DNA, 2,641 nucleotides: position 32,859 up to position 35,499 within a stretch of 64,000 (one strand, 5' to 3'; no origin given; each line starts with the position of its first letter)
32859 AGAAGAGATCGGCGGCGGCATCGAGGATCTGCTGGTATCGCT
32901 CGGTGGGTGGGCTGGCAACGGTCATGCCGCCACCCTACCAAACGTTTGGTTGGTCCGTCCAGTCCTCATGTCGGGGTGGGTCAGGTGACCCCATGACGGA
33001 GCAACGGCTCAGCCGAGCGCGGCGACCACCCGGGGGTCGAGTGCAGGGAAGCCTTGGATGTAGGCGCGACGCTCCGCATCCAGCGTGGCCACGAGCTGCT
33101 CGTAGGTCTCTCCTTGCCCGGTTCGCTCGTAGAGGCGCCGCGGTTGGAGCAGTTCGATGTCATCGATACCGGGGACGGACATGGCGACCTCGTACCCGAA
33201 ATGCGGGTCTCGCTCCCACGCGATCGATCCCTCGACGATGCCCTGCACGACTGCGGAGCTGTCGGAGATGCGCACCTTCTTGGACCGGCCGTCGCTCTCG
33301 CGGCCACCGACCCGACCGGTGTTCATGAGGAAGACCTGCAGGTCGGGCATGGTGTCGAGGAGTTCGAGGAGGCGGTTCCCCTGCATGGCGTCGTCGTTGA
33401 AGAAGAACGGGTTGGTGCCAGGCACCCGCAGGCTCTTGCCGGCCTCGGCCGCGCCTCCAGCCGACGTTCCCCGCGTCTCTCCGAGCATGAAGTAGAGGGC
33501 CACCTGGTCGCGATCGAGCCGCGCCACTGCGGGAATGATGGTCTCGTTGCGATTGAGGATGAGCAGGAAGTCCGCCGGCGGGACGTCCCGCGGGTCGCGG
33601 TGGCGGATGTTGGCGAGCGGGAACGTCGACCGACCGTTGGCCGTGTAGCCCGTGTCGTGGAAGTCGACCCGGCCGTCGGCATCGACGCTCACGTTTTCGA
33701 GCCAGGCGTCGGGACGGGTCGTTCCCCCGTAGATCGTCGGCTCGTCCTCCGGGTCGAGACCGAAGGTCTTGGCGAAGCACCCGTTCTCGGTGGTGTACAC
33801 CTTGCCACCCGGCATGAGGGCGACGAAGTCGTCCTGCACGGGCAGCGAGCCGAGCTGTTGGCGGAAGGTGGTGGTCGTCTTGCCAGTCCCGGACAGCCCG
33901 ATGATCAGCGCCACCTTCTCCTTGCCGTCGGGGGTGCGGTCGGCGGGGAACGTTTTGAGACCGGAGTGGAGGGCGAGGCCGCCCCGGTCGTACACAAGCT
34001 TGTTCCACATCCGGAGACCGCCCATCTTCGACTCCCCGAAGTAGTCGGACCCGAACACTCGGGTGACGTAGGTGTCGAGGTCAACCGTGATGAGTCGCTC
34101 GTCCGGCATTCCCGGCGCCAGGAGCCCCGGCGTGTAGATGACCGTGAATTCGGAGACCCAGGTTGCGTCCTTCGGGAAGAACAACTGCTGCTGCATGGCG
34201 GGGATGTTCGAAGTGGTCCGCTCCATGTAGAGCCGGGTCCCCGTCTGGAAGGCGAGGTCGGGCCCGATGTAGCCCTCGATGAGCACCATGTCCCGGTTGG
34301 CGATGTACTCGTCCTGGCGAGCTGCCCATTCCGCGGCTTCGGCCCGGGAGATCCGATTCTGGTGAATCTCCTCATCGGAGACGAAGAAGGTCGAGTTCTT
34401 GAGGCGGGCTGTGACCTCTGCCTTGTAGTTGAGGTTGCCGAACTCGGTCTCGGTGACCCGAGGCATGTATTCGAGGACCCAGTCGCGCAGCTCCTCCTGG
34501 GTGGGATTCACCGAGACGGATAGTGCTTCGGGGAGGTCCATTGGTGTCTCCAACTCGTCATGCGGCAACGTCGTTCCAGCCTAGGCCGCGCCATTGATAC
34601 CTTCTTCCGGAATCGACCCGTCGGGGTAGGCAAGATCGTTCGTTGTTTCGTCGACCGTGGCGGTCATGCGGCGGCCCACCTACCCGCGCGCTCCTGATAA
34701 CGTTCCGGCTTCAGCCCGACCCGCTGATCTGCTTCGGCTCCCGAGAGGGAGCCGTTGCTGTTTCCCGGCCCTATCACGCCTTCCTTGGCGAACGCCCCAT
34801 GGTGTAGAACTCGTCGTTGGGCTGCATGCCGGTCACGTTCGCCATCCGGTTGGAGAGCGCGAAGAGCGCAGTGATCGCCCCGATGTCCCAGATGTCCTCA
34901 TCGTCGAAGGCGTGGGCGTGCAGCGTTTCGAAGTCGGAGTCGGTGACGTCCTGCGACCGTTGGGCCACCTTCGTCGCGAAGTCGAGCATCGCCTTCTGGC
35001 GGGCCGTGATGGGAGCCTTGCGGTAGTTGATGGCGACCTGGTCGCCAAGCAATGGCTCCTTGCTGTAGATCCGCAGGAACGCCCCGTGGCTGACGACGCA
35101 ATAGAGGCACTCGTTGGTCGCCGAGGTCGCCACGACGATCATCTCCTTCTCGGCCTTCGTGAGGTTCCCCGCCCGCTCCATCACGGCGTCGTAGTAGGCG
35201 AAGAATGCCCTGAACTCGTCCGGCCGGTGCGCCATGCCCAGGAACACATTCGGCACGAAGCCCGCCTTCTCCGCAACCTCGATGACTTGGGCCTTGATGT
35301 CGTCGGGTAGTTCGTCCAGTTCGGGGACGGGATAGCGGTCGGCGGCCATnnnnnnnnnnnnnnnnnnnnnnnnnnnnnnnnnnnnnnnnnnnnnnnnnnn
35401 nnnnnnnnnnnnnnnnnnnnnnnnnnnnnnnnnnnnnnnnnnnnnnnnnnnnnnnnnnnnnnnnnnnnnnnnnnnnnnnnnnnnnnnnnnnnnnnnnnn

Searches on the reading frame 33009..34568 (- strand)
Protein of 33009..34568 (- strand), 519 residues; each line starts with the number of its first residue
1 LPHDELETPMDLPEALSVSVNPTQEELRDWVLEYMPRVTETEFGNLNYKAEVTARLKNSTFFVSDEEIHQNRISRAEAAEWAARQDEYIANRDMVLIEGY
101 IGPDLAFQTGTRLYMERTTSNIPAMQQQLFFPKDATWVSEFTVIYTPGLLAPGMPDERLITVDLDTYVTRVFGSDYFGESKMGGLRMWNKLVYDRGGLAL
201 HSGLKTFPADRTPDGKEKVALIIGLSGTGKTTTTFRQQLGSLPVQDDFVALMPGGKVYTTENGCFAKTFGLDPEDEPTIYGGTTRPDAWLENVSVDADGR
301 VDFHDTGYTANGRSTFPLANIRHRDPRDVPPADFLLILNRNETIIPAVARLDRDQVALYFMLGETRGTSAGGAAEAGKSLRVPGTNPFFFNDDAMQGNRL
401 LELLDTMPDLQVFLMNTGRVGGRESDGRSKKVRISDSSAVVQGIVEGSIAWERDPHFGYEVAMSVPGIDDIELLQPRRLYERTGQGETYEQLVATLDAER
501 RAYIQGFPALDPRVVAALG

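Call 45: search_protein_families(library=pfam, proteins=[window:33009-34568:-], max_evalue=0.000001)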
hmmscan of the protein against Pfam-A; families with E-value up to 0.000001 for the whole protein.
window:33009-34568:- (519 aa): 1 family
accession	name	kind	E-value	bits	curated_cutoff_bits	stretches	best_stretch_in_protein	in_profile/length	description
PF01293.25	PEPCK_ATP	-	2e-65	221.7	26.5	1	18-470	3-464/465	Phosphoenolpyruvate carboxykinase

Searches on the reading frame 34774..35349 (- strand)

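Call 45: search_protein_families(library=pfam, proteins=[window:34774-35349:-], max_evalue=0.000001)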
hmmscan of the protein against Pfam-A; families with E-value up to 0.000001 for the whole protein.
window:34774-35349:- (191 aa): 1 family
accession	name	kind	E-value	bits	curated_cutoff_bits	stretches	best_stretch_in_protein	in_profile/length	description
PF02627.25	CMD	-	7.7e-11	42.3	23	1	43-91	1-48/84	Carboxymuconolactone decarboxylase family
